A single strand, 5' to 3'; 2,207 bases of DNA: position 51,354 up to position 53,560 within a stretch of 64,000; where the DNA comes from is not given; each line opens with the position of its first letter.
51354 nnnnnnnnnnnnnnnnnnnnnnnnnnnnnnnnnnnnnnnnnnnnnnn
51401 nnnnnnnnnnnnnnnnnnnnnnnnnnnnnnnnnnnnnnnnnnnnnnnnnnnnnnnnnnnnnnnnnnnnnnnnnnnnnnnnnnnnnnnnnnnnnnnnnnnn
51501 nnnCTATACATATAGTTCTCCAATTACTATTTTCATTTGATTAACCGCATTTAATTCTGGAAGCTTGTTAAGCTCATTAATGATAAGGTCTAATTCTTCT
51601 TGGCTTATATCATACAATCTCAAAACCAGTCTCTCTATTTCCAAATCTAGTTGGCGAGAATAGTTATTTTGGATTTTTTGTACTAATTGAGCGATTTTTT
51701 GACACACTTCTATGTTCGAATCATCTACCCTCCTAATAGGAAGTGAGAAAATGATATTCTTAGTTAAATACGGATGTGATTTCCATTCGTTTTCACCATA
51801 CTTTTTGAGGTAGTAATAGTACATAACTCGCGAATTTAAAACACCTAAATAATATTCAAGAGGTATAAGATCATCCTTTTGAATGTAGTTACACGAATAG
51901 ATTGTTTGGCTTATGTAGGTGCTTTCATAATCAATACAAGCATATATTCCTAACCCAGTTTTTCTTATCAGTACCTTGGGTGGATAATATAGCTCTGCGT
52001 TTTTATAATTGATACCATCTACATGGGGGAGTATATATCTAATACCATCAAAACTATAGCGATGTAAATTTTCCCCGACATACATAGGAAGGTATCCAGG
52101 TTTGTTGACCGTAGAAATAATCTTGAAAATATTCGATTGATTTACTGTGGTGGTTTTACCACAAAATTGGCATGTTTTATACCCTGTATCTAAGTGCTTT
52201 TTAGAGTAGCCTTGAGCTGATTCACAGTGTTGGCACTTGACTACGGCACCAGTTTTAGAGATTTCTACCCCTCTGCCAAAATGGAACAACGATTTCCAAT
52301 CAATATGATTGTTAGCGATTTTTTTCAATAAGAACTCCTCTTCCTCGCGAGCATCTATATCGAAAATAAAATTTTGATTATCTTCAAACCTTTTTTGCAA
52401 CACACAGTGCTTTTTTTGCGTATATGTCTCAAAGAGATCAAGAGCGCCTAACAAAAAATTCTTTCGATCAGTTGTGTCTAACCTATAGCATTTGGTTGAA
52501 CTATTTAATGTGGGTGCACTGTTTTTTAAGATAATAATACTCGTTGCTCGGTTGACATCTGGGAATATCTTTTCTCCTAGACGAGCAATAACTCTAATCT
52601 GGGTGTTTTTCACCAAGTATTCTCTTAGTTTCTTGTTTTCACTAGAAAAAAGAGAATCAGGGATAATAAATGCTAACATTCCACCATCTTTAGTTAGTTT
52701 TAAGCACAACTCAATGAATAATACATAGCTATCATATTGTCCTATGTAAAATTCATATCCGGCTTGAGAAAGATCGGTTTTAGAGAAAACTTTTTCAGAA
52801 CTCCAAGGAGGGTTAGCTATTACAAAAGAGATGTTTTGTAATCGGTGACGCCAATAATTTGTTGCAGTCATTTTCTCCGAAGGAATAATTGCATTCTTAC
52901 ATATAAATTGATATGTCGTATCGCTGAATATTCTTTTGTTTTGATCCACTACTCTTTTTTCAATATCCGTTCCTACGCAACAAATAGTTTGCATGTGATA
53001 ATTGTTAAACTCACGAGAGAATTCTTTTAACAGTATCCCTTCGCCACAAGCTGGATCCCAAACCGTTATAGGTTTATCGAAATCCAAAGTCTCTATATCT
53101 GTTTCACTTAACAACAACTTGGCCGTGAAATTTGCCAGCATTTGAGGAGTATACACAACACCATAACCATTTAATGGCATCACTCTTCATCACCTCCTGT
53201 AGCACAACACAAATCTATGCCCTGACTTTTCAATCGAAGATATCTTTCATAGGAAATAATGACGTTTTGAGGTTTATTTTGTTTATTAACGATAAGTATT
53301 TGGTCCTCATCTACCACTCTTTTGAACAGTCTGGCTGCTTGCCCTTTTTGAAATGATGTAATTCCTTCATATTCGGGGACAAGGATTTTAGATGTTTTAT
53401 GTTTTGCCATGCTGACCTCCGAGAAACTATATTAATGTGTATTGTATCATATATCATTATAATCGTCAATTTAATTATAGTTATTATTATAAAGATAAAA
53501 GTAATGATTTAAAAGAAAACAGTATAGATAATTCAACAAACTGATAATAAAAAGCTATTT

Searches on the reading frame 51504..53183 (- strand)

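Call 3: search_protein_families(library=padloc, proteins=[window:51504-53183:-], max_evalue=0.01)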
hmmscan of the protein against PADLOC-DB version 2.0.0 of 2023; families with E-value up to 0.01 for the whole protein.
window:51504-53183:- (559 aa): 38 families (the best 25 are shown)
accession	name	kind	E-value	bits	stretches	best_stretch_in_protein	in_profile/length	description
PDLC03612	REase_MTase_IIG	-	6.4e-25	85.5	2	119-242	808-935/1247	Type IIG restriction enzyme-methyltransferase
PDLC03348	MTase_II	-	1.7e-18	64.5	2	117-296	346-509/727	Type II methyltransferase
PDLC03267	MTase_II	-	3.5e-16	57.2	1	8-227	14-222/539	Type II methyltransferase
PDLC03604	REase_MTase_IIG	-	7e-15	52.1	2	121-227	538-653/1011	Type IIG restriction enzyme-methyltransferase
PDLC04134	mad2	-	6.1e-14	49.7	1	7-220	270-444/492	mads_2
PDLC03338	MTase_II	-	9.1e-14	49.1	1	7-228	129-357/604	Type II methyltransferase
PDLC03285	MTase_II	-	1.8e-12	45.1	1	16-245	14-242/413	Type II methyltransferase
PDLC02521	PglX|PglXI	-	3.1e-12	43.3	1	117-227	481-596/1174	PglX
PDLC03227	MTase_II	-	1.5e-11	41.9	1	8-220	28-236/494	Type II methyltransferase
PDLC02528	PglX|PglXI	-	2.1e-11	40.3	1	119-291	474-644/1125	PglX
PDLC02525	PglX|PglXI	-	8.9e-11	39.1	1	117-211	455-550/607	PglX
PDLC03311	MTase_II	-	2.5e-10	37.7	1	10-224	19-211/464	Type II methyltransferase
PDLC03021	MTase_I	-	2.8e-10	37.6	1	115-284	270-444/491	Type I methyltransferase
PDLC03600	REase_MTase_IIG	-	4.7e-10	36.1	1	116-506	495-864/1205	Type IIG restriction enzyme-methyltransferase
PDLC03218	MTase_II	-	1.9e-09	34.6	1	73-225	333-485/532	Type II methyltransferase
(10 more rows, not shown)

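Call 4: search_protein_families(library=pfam, proteins=[window:51504-53183:-], max_evalue=0.01)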
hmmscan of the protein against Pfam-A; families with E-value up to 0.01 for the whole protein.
window:51504-53183:- (559 aa): 3 families
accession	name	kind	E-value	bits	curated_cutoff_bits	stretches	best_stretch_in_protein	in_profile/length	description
PF07669.17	Eco57I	-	1.2e-18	68.2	25.3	1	90-207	62-171/171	Eco57I restriction-modification methylase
PF02384.22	N6_Mtase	-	1.7e-18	67.4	20.4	1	8-227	26-238/311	N-6 DNA Methylase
PF12950.13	TaqI_C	-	2.1e-13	51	26.5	1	366-483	2-118/118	TaqI-like C-terminal specificity domain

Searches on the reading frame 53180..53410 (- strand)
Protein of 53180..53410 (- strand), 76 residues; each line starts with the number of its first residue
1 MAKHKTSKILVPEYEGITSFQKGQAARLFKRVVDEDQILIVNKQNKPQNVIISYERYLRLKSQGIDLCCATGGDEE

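Call 3: search_protein_families(library=padloc, proteins=[window:53180-53410:-], max_evalue=0.01)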
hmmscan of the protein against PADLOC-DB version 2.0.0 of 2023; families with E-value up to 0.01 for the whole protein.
window:53180-53410:- (76 aa): 0 families

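Call 4: search_protein_families(library=pfam, proteins=[window:53180-53410:-], max_evalue=0.01)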
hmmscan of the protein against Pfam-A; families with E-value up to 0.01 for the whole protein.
window:53180-53410:- (76 aa): 1 family
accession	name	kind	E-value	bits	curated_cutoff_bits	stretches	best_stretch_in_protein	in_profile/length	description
PF02604.26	PhdYeFM_antitox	-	0.00016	21.8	29.8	1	24-62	12-50/74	Antitoxin Phd_YefM, type II toxin-antitoxin system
